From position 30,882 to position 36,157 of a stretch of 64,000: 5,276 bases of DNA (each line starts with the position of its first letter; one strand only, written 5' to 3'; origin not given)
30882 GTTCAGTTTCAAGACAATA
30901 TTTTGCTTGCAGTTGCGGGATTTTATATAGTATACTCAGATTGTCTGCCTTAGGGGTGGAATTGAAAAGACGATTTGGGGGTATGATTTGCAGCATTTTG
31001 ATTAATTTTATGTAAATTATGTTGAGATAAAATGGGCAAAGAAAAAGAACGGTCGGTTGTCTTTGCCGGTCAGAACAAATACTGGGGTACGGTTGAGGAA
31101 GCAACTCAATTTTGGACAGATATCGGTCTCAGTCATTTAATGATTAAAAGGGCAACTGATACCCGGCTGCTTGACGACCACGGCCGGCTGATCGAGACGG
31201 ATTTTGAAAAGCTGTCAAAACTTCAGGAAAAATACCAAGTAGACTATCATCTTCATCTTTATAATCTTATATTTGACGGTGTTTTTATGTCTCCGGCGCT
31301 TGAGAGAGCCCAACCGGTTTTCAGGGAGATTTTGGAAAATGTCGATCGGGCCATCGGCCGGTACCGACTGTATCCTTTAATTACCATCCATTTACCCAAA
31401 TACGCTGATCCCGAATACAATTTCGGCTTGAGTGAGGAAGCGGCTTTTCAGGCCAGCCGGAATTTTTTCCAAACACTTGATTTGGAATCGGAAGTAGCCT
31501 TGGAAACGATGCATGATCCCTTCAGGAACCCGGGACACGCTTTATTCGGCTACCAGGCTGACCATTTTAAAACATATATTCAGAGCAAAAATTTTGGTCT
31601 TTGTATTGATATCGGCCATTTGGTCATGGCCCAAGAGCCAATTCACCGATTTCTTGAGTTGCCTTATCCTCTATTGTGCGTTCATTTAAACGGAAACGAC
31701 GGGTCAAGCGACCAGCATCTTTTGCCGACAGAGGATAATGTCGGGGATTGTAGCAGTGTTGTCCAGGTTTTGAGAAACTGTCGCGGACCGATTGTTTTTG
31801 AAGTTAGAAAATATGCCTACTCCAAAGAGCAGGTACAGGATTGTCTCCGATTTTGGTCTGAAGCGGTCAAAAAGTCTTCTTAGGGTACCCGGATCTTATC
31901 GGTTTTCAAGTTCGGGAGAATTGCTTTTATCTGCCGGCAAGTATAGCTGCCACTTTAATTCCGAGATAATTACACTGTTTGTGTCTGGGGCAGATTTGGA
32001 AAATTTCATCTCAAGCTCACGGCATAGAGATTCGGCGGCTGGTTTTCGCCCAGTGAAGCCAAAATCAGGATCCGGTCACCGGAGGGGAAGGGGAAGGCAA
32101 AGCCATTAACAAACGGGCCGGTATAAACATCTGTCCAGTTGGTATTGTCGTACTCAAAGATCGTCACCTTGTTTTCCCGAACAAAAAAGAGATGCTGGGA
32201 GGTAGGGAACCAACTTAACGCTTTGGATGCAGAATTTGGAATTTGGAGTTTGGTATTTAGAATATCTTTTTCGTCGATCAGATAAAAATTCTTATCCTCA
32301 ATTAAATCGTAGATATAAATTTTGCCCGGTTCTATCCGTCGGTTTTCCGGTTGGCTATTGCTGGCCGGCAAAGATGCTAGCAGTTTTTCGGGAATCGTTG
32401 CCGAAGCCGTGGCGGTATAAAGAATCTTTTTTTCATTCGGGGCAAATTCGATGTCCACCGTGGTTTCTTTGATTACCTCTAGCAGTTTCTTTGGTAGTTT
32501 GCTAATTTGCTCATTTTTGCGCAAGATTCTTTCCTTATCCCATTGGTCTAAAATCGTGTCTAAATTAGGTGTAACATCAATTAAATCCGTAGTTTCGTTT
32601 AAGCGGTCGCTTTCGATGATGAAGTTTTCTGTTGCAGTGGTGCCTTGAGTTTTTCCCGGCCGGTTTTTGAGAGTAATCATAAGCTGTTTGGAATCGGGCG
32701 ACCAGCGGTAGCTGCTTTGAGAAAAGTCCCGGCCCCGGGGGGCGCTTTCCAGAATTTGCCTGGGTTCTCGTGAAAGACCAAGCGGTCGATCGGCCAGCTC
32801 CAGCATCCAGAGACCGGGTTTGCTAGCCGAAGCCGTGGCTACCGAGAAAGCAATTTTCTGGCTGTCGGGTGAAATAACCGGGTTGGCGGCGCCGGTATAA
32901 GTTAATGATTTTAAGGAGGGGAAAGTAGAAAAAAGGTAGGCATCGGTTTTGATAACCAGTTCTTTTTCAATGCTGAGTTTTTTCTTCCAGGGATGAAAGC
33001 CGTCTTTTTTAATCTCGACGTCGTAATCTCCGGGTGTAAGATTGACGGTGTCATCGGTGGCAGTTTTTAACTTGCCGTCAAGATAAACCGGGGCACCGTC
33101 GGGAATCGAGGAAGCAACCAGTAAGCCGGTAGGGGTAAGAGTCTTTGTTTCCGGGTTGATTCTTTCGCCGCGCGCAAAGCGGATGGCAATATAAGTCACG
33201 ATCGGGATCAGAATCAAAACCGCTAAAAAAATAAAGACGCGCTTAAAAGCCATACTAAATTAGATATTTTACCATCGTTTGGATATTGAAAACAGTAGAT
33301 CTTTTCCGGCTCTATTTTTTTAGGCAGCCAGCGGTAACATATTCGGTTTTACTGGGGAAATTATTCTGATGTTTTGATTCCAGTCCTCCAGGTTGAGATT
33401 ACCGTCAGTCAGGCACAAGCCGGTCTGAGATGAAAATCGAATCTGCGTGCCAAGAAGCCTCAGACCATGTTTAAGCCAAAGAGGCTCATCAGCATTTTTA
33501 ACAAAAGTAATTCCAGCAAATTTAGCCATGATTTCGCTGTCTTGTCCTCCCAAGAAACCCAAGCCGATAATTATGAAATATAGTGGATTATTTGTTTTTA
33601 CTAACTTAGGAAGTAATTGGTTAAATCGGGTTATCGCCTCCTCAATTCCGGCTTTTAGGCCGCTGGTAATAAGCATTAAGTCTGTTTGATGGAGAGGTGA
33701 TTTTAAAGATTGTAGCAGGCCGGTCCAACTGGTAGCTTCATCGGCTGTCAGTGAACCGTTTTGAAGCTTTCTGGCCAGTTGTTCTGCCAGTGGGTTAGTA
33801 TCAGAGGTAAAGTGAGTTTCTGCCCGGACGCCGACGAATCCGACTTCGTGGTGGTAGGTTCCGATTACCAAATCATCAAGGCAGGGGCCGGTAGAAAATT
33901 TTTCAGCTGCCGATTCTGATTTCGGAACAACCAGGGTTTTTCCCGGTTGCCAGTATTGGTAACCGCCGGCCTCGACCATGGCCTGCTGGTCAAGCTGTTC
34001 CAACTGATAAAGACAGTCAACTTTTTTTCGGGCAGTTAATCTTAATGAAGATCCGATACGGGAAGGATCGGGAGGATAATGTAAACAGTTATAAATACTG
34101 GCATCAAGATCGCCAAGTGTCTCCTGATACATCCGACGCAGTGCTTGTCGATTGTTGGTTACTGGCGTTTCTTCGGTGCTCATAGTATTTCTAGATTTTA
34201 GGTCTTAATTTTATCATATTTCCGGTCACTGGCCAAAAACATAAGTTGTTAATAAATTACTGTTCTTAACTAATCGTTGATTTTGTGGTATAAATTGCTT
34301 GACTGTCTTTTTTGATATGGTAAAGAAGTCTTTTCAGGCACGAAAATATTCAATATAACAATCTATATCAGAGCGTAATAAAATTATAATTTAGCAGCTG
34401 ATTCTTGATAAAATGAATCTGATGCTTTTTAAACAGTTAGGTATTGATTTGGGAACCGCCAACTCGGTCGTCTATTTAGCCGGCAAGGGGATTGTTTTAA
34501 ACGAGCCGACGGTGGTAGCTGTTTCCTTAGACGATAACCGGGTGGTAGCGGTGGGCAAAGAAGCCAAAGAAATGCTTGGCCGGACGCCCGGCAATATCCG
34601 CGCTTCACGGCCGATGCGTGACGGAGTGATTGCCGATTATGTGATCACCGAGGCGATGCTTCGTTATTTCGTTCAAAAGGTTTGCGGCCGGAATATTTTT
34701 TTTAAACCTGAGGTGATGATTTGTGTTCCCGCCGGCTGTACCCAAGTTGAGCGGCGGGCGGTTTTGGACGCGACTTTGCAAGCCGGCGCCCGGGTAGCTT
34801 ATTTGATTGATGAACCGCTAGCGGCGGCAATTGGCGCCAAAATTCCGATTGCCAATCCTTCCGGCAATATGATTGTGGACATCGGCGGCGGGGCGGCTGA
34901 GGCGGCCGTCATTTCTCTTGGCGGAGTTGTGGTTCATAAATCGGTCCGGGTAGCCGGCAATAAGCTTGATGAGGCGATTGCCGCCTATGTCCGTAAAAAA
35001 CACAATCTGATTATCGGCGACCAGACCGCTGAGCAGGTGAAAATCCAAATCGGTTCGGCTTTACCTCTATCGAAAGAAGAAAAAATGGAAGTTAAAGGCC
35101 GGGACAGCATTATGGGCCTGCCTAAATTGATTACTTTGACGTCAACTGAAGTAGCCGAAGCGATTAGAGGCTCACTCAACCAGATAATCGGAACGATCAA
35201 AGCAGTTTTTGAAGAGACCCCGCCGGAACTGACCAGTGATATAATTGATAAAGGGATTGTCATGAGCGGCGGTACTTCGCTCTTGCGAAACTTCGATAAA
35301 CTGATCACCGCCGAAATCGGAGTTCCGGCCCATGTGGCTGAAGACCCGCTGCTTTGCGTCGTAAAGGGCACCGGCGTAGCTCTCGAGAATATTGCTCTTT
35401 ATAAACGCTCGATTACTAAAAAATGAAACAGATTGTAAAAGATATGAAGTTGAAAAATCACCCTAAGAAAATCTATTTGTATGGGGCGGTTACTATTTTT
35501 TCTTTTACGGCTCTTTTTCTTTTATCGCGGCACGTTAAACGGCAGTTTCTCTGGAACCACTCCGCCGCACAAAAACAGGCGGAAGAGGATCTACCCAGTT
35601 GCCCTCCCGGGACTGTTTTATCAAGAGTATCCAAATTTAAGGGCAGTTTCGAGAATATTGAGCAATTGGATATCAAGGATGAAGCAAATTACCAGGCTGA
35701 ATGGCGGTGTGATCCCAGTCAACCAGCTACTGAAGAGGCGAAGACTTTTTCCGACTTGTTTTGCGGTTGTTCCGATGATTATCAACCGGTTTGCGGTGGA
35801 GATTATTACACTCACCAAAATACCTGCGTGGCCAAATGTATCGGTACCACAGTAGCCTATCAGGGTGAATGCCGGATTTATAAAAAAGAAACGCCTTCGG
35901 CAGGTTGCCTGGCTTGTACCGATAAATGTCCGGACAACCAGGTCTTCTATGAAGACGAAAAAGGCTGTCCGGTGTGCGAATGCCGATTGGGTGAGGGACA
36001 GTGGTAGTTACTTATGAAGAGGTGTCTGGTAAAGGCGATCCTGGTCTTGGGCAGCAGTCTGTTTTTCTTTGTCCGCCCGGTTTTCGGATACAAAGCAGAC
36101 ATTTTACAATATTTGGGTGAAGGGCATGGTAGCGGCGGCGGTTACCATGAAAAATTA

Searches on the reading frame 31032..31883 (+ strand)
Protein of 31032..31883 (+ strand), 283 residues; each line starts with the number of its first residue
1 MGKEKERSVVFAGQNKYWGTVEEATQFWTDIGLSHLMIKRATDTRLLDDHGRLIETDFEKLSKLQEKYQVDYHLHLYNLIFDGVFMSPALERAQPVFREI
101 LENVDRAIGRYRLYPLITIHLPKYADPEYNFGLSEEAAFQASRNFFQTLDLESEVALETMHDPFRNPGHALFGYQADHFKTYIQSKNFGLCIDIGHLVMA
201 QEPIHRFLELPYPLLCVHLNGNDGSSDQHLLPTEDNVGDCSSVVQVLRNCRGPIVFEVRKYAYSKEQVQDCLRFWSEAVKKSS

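Call 17: search_protein_families(library=pfam, proteins=[window:31032-31883:+], max_evalue=0.01)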
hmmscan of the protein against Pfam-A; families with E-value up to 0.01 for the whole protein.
window:31032-31883:+ (283 aa): 1 family
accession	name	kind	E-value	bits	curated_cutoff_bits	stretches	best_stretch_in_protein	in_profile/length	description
PF01261.30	AP_endonuc_2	-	3e-11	43.9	31.1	1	49-274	21-245/249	Xylose isomerase-like TIM barrel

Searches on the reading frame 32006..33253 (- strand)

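Call 17: search_protein_families(library=pfam, proteins=[window:32006-33253:-], max_evalue=0.01)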
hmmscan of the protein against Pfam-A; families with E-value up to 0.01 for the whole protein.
window:32006-33253:- (415 aa): 2 families
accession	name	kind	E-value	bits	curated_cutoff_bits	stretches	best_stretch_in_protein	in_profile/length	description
PF08308.17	PEGA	-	3.5e-09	36.9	20.8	1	43-104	2-64/71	PEGA domain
PF07676.18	PD40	-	0.00012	22.4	20.9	0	122-137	11-26/38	WD40-like Beta Propeller Repeat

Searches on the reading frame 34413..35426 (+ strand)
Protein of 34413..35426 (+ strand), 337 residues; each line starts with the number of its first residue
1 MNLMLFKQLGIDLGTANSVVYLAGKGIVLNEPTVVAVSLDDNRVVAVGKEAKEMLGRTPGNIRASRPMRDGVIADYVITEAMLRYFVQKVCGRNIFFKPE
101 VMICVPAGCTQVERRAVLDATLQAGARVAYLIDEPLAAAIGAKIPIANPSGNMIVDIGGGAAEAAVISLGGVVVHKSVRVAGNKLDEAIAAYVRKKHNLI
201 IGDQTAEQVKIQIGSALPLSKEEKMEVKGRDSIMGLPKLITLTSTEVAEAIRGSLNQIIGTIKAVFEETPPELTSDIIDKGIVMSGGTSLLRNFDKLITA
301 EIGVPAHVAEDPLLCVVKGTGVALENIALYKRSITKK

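Call 19: search_protein_families(library=pfam, proteins=[window:34413-35426:+], max_evalue=0.01)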
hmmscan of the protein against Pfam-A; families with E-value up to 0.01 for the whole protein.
window:34413-35426:+ (337 aa): 4 families
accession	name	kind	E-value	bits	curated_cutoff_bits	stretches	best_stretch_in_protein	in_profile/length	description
PF06723.19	MreB_Mbl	-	5.6e-139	463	27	1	7-329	2-324/327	MreB/Mbl protein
PF00012.26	HSP70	-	1.8e-09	36.8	20.6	1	100-197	135-238/599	Hsp70 protein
PF00022.25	Actin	-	4.6e-08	32.5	27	1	32-201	31-195/410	Actin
PF14450.12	FtsA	-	4.8e-08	33.9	31.8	1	154-310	2-111/127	Cell division protein FtsA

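Call 68: find_homologous_proteins(query=window:34413-35426:+, max_evalue=1e-60)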
Query window:34413-35426:+ (337 aa): 7995 proteins with E <= 1e-60 among 8000 candidates; the best 120 are listed.
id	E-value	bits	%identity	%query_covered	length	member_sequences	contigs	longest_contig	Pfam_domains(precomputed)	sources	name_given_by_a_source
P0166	7.5e-210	714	100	100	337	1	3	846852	PF00012.27,PF06723.20,PF14450.13,PF00022.26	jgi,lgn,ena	-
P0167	8.5e-208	707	100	99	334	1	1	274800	PF00012.27,PF06723.20,PF14450.13,PF00022.26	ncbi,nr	ncbi:MAG TPA: rod shape-determining protein [Candidatus Bathyarchaeia archaeon]|nr:rod shape-determi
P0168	4.9e-190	649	91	99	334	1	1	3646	PF00012.27,PF06723.20,PF14450.13,PF00022.26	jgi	jgi:rod shape-determining protein MreB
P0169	1.1e-189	648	90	99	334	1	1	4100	PF00012.27,PF06723.20,PF14450.13,PF00022.26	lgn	-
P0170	8.0e-189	645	89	99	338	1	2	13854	PF00012.27,PF06723.20,PF14450.13,PF00022.26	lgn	-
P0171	1.9e-187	640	91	99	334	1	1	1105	PF00012.27,PF06723.20,PF14450.13,PF00022.26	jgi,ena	-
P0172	2.4e-186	637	89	99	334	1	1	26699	PF00012.27,PF06723.20,PF14450.13,PF00022.26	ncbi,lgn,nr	ncbi:MAG: rod shape-determining protein [Candidatus Pacebacteria bacterium]|nr:rod shape-determining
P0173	1.1e-185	634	89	99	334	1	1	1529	PF00012.27,PF06723.20,PF14450.13,PF00022.26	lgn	-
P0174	5.6e-185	632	88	99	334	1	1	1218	PF00012.27,PF06723.20,PF14450.13,PF00022.26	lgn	-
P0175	3.9e-183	626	86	99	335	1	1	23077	PF00012.27,PF06723.20,PF14450.13,PF00022.26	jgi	jgi:rod shape-determining protein MreB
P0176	1.4e-181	621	87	99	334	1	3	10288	PF00012.27,PF06723.20,PF14450.13,PF00022.26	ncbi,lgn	-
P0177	4.5e-181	619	86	99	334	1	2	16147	PF00012.27,PF06723.20,PF14450.13,PF00022.26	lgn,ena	-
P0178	2.3e-179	614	85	99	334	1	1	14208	PF00012.27,PF06723.20,PF14450.13,PF00022.26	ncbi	ncbi:rod shape-determining protein [Patescibacteria group bacterium]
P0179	3.0e-176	603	83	99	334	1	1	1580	PF00012.27,PF06723.20,PF14450.13,PF00022.26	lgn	-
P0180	6.5e-176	602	83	99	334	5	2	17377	PF00012.27,PF06723.20,PF14450.13,PF00022.26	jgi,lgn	-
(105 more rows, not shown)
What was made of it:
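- Closest known: Dockerin and cohesin genes already reported in CPR/Patescibacteria. Same: By MreB the window is Microgenomates-like: 89% to Pacebacteria and 80% to Shapirobacteria (call 68).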

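Call 69: find_encoding_contigs(protein=P0172, flank=10000, max_places=2)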
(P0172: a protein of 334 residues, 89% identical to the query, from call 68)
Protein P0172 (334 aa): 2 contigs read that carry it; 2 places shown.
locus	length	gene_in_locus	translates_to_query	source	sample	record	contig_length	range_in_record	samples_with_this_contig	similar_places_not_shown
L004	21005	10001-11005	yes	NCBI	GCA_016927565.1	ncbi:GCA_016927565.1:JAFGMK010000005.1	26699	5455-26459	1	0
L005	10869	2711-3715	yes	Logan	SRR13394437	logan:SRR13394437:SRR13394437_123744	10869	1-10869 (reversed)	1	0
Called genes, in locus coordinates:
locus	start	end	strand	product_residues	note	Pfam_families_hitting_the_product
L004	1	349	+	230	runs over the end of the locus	-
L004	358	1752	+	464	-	PF01523:PmbA_TldD_1st, PF19289:PmbA_TldD_3rd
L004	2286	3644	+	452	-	-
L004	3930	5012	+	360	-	PF13207:AAA_17 (weak), PF00406:ADK (weak)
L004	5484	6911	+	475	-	-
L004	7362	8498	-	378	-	-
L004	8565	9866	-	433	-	PF08308:PEGA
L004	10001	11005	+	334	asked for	PF00022:Actin (faint), PF06723:MreB_Mbl, PF00012:HSP70, PF14450:FtsA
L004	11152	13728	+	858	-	PF16586:DUF5060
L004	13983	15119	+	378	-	PF13439:Glyco_transf_4, PF13579:Glyco_trans_4_4, PF20706:GT4-conflict, PF00534:Glycos_transf_1, PF13692:Glyco_trans_1_4, PF13524:Glyco_trans_1_2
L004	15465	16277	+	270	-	PF03808:Glyco_tran_WecG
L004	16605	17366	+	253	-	PF20803:PaaX_M, PF08223:PaaX_C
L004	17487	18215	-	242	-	PF00005:ABC_tran, PF13304:AAA_21 (faint)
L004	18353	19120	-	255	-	PF01061:ABC2_membrane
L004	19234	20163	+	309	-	PF00535:Glycos_transf_2, PF10111:Glyco_tranf_2_2 (faint), PF13641:Glyco_tranf_2_3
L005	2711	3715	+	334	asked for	PF00022:Actin (faint), PF06723:MreB_Mbl, PF00012:HSP70, PF14450:FtsA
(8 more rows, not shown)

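Call 70: find_encoding_contigs(protein=P0175, flank=10000, max_places=2)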
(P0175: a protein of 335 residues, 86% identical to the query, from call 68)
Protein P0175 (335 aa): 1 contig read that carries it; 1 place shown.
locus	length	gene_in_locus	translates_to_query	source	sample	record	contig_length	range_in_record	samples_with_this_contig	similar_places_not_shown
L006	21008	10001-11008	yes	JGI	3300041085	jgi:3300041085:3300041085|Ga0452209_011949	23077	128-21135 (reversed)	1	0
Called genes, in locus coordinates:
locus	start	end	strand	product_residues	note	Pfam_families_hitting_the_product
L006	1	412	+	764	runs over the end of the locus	-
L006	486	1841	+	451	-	-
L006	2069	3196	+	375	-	-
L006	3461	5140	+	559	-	PF04542:Sigma70_r2, PF04539:Sigma70_r3, PF04545:Sigma70_r4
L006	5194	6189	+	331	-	PF04542:Sigma70_r2, PF04539:Sigma70_r3, PF04545:Sigma70_r4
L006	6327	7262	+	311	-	PF04542:Sigma70_r2, PF04539:Sigma70_r3, PF04545:Sigma70_r4 (weak)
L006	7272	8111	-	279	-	-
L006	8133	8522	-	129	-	-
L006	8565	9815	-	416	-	PF08308:PEGA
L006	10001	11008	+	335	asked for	PF06723:MreB_Mbl, PF00022:Actin (faint), PF00012:HSP70, PF14450:FtsA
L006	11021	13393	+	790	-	PF10518:TAT_signal (weak)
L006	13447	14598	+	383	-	PF13439:Glyco_transf_4, PF13579:Glyco_trans_4_4, PF20706:GT4-conflict, PF00534:Glycos_transf_1, PF13692:Glyco_trans_1_4, PF13524:Glyco_trans_1_2 (weak)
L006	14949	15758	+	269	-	PF03808:Glyco_tran_WecG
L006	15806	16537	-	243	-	PF00005:ABC_tran, PF13304:AAA_21 (faint)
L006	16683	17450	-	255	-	PF01061:ABC2_membrane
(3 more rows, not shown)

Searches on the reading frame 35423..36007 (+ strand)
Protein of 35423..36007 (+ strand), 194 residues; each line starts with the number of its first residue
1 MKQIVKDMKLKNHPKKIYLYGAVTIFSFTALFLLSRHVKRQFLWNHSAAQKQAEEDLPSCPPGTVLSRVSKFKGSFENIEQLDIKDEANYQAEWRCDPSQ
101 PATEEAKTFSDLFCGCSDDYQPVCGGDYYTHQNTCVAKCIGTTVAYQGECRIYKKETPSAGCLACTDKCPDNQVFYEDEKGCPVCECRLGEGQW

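Call 3: search_protein_families(library=pfam, proteins=[window:35423-36007:+], max_evalue=1)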
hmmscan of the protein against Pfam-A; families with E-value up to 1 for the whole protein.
window:35423-36007:+ (194 aa): 1 family
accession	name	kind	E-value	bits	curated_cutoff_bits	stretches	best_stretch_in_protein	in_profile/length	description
PF00050.26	Kazal_1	-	0.2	12.1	21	1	115-137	8-30/49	Kazal-type serine protease inhibitor domain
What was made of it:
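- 35423..36007 (+): Context gene. A Cys-rich Kazal-like small protein that heads the A-B gene string. Its start overlaps the mreB stop, and it ends 6 nt before A. The Kazal hit is weak (call 3).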
